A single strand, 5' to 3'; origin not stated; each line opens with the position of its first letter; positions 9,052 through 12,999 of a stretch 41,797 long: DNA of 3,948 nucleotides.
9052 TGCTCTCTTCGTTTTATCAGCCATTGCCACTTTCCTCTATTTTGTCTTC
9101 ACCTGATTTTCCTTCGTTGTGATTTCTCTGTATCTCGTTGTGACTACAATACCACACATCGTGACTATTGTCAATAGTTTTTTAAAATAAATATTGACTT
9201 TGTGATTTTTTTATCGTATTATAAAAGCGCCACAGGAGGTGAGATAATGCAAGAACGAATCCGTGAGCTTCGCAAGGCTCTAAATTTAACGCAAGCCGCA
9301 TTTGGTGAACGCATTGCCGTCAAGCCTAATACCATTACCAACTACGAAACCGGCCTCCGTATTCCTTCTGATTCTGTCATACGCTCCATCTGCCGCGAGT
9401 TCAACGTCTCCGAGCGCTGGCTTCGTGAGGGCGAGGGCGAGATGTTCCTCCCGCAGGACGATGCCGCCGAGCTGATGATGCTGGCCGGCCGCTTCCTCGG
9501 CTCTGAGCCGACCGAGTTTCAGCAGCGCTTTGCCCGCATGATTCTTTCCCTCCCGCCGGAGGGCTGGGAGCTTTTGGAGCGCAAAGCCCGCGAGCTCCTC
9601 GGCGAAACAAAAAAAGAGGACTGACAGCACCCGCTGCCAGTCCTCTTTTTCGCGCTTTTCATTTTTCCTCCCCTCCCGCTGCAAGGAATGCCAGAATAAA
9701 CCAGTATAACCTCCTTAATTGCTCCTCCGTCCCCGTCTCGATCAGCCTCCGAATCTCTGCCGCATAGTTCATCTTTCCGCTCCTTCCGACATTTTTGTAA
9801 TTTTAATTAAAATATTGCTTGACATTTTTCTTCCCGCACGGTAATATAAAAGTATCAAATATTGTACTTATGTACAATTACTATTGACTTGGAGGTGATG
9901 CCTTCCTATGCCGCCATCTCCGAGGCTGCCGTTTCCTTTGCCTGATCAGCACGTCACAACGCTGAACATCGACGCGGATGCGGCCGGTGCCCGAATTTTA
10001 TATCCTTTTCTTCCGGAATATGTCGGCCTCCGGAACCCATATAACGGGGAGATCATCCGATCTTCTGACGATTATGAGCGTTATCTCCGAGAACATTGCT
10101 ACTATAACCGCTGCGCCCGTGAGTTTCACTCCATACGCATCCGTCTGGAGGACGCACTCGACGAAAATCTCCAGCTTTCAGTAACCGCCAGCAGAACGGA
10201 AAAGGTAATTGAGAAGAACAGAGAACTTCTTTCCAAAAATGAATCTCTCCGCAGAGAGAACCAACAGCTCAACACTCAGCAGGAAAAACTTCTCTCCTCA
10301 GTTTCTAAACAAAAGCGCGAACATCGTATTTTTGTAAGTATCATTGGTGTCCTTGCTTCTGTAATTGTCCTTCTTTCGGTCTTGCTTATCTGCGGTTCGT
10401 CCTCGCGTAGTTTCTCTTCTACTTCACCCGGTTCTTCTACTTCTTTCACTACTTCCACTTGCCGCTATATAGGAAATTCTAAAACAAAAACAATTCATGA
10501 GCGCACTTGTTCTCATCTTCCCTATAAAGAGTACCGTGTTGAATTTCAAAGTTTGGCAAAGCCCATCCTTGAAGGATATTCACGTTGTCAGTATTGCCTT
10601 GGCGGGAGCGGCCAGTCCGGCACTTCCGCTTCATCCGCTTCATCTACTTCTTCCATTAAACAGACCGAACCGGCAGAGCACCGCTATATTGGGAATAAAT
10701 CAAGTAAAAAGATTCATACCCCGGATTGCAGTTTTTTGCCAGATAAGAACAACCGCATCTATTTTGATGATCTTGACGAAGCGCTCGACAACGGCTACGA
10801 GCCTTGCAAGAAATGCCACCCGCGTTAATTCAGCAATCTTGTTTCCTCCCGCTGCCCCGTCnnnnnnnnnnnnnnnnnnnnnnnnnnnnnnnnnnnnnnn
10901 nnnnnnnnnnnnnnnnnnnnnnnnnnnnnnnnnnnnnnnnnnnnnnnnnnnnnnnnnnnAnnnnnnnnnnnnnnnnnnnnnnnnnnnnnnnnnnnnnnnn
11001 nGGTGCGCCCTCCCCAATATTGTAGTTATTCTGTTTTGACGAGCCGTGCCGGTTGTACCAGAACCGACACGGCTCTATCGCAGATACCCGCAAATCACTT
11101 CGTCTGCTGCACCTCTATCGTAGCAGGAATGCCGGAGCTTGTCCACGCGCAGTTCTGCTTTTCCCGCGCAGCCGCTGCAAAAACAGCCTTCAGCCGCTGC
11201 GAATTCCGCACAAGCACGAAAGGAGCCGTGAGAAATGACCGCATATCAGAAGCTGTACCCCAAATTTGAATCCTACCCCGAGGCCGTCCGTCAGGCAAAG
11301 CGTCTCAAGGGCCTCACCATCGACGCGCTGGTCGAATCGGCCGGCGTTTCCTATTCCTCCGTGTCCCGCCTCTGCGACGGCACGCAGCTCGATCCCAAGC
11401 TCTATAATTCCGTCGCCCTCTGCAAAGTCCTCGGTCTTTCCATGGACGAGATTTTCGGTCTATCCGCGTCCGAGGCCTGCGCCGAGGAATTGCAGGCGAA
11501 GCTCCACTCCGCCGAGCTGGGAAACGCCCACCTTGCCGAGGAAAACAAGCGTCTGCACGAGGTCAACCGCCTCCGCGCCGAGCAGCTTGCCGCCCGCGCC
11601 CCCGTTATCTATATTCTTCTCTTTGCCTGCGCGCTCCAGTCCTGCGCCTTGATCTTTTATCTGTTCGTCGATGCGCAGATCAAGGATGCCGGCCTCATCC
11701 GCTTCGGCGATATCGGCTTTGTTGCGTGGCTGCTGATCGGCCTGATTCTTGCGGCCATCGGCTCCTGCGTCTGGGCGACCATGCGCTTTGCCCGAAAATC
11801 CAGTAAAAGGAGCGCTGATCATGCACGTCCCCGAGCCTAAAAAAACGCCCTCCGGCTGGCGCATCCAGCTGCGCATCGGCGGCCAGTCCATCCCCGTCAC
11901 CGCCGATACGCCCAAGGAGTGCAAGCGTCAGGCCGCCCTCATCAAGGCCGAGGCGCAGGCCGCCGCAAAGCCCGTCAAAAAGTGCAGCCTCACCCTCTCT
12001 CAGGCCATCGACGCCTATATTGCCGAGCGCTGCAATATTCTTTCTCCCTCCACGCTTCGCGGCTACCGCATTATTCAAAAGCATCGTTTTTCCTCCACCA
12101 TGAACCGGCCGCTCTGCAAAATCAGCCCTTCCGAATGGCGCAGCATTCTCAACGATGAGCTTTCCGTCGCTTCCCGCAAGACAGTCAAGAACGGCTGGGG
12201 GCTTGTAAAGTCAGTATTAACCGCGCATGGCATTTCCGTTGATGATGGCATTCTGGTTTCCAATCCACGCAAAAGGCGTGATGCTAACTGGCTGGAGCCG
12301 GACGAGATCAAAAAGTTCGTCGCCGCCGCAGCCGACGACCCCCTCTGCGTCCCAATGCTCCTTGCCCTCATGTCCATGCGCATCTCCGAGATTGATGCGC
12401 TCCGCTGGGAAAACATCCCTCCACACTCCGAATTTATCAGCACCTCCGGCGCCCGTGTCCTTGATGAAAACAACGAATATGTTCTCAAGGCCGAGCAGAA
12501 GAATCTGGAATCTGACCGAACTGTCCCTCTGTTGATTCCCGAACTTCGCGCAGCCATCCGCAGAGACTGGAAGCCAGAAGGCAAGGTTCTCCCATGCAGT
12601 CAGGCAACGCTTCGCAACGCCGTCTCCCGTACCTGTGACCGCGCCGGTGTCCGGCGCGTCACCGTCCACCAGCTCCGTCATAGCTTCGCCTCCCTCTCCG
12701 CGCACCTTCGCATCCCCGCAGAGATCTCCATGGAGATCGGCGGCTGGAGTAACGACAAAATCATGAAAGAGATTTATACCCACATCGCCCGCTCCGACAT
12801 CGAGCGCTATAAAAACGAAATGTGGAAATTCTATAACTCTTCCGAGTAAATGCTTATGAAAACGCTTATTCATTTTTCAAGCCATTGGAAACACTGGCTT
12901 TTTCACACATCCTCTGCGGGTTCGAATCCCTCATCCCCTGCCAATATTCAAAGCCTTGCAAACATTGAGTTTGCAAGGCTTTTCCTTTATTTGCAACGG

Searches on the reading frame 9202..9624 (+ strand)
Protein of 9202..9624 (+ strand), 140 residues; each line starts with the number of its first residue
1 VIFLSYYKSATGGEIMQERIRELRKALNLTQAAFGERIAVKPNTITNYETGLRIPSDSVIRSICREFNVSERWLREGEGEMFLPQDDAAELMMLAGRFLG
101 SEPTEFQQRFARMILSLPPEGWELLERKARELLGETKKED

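Call 5: search_protein_families(library=pfam, proteins=[window:9202-9624:+], max_evalue=1)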
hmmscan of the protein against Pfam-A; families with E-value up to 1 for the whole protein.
window:9202-9624:+ (140 aa): 6 families
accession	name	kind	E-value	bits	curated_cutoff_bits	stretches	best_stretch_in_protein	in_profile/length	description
PF01381.28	HTH_3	-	3.7e-14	52.9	23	1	20-74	1-55/55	Helix-turn-helix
PF12844.13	HTH_19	-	1e-11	45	30.2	1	18-80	2-64/64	Helix-turn-helix domain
PF13560.12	HTH_31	-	4.5e-11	43.3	27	1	19-71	5-58/64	Helix-turn-helix domain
PF22495.2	HTH_92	-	0.0016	18.2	27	1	21-56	1-36/45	RsaL-like HTH domain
PF13443.12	HTH_26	-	0.018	15.7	22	1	19-70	1-53/63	Cro/C1-type HTH DNA-binding domain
PF15731.11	MqsA_antitoxin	-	0.029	14.9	30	1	11-61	65-115/131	Antitoxin component of bacterial toxin-antitoxin system, MqsA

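Call 6: search_protein_families(library=phrogs, proteins=[window:9202-9624:+], max_evalue=1)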
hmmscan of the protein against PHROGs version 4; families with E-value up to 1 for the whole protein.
window:9202-9624:+ (140 aa): 27 families (the best 25 are shown)
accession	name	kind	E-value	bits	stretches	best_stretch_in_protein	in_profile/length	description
phrog_8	-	transcription regulation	6.6e-20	72.8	1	14-120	160-241/346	transcriptional regulator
phrog_4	-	transcription regulation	1.8e-15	57.9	1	15-86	136-203/400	transcriptional repressor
phrog_2967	-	transcription regulation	4.1e-12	47.1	1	13-86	8-78/225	transcriptional regulator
phrog_3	-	transcription regulation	2.6e-11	45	1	13-87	86-160/430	transcriptional repressor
phrog_2104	-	unknown function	3.3e-08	34.6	1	15-59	39-83/103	-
phrog_3037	-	transcription regulation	1e-07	33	1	13-80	15-80/189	transcriptional repressor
phrog_2328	-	transcription regulation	1.4e-07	32.4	1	16-87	16-85/128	transcriptional repressor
phrog_2439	-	transcription regulation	2.1e-07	31.1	1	16-78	8-70/367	transcriptional regulator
phrog_147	-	transcription regulation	2.7e-07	31.9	1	16-78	5-70/100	transcriptional regulator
phrog_1373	-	transcription regulation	1.1e-06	29.7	1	15-69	63-117/166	transcriptional regulator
phrog_5823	-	transcription regulation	7.9e-06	26.3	1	16-70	7-62/404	transcriptional regulator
phrog_4836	-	transcription regulation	0.00016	22.3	1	16-60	76-120/194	CII-like regulator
phrog_9710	-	unknown function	0.0005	21.1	1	59-87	60-88/95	-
phrog_7950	-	transcription regulation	0.0011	19.9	1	16-51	8-43/68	transcriptional repressor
phrog_37093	-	transcription regulation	0.0057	17.1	1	17-46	7-36/42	transcriptional regulator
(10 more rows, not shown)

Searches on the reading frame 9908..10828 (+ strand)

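Call 5: search_protein_families(library=pfam, proteins=[window:9908-10828:+], max_evalue=1)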
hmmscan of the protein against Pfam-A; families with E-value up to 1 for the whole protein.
window:9908-10828:+ (306 aa): 5 families
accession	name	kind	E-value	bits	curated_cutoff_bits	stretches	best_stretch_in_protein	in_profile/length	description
PF02805.21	Ada_Zn_binding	-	3.3e-09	37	23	1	259-305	17-64/65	Metal binding domain of Ada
PF19746.4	DUF6233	-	0.0034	17.9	27.6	1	259-305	7-54/59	Family of unknown function (DUF6233)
PF06005.17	ZapB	-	0.013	16.4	31.5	1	96-139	12-55/71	Cell division protein ZapB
PF08961.15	NRBF2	-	0.21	11.6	36.8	1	99-131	92-124/200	Nuclear receptor-binding factor 2, autophagy regulator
PF15136.11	UPF0449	-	0.27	12.2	27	1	82-133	39-90/98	Uncharacterised protein family UPF0449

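Call 6: search_protein_families(library=phrogs, proteins=[window:9908-10828:+], max_evalue=1)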
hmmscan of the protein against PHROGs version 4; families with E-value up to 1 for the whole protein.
window:9908-10828:+ (306 aa): 6 families
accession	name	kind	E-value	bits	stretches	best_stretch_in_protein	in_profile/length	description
phrog_14556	-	unknown function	5.5e-06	26.4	1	171-304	370-450/451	-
phrog_4298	-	unknown function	0.00063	20.9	2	265-290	14-39/70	-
phrog_6922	-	unknown function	0.085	12.5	1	108-164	229-280/768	-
phrog_1378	-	unknown function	0.23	12.8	1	90-127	42-79/82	-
phrog_1103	-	unknown function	0.38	11.9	1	103-161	13-74/80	-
phrog_7237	-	unknown function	1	9.9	1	127-195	19-84/225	-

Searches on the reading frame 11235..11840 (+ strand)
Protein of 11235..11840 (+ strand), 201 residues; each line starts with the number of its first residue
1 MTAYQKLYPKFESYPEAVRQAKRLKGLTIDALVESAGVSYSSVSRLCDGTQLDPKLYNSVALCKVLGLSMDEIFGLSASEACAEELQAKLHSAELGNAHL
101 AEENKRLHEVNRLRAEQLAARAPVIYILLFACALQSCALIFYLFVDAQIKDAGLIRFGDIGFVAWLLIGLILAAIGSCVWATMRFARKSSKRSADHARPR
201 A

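Call 5: search_protein_families(library=pfam, proteins=[window:11235-11840:+], max_evalue=1)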
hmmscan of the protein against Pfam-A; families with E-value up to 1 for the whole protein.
window:11235-11840:+ (201 aa): 4 families
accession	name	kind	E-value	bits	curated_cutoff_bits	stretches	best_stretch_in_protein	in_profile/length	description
PF01381.28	HTH_3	-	3.6e-05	24.2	23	1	19-73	2-55/55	Helix-turn-helix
PF13560.12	HTH_31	-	4.4e-05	24.1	27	1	19-72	7-60/64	Helix-turn-helix domain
PF13443.12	HTH_26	-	0.00083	20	22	1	25-77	9-61/63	Cro/C1-type HTH DNA-binding domain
PF12802.13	MarR_2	-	0.19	12.3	27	1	25-48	18-42/61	MarR family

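Call 6: search_protein_families(library=phrogs, proteins=[window:11235-11840:+], max_evalue=1)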
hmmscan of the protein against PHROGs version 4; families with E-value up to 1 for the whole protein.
window:11235-11840:+ (201 aa): 18 families
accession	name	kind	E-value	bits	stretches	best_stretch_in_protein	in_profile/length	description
phrog_8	-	transcription regulation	1.1e-05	26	1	23-99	87-150/346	transcriptional regulator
phrog_5823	-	transcription regulation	0.00044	20.5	1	16-85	9-78/404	transcriptional regulator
phrog_18104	-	transcription regulation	0.0038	18.1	1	22-49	9-36/57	transcriptional regulator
phrog_1373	-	transcription regulation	0.014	16.3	1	12-102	63-143/166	transcriptional regulator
phrog_1544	-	unknown function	0.032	14.9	1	95-198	86-190/200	-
phrog_7306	-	unknown function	0.043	14.7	1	32-116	28-108/188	-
phrog_13326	-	unknown function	0.046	14.8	1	32-81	13-61/151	-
phrog_3557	-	transcription regulation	0.05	14.8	1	24-91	23-89/142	transcriptional regulator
phrog_32768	-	unknown function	0.084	12.5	1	11-74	7-70/446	-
phrog_4715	-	DNA, RNA and nucleotide metabolism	0.087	12.2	1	3-117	258-367/630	ParB-like partition protein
phrog_35195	-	unknown function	0.093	13.3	1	17-75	6-64/159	-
phrog_6223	-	transcription regulation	0.11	13.6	1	23-54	14-45/73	transcriptional repressor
phrog_21190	-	unknown function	0.12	13.3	1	5-28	19-42/56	-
phrog_2967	-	transcription regulation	0.16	12.5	1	19-81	16-77/225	transcriptional regulator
phrog_2439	-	transcription regulation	0.23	11.3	1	14-70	8-63/367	transcriptional regulator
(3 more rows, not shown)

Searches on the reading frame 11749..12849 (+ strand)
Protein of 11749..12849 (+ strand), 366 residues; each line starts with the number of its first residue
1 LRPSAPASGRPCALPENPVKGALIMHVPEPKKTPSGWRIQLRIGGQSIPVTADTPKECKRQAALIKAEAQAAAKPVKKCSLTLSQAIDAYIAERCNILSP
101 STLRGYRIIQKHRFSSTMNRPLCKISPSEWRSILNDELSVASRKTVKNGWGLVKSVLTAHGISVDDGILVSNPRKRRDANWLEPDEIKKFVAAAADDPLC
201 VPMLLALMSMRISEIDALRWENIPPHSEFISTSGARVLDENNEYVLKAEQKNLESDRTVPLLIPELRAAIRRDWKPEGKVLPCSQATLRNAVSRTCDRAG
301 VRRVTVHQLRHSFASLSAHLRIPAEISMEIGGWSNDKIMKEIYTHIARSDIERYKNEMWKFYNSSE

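Call 5: search_protein_families(library=pfam, proteins=[window:11749-12849:+], max_evalue=1)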
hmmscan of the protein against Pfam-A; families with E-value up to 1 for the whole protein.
window:11749-12849:+ (366 aa): 1 family
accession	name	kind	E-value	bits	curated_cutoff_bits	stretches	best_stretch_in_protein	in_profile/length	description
PF00589.27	Phage_integrase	-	9.1e-13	48.8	27.1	1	181-347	2-169/172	Phage integrase family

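Call 6: search_protein_families(library=phrogs, proteins=[window:11749-12849:+], max_evalue=1)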
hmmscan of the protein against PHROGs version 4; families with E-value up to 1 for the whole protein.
window:11749-12849:+ (366 aa): 6 families
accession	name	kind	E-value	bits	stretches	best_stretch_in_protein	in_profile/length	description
phrog_1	-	integration and excision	1.2e-37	131.4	1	37-359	124-447/611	integrase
phrog_216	-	integration and excision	1.1e-16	61.8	1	173-360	47-238/301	integrase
phrog_7685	-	integration and excision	0.0086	16.7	1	300-353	177-230/240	integrase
phrog_35951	-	unknown function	0.013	17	1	294-350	11-66/97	-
phrog_37709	-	unknown function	0.13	13.2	1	168-223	48-102/116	-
phrog_38348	-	unknown function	0.15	12.8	1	35-63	9-37/45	-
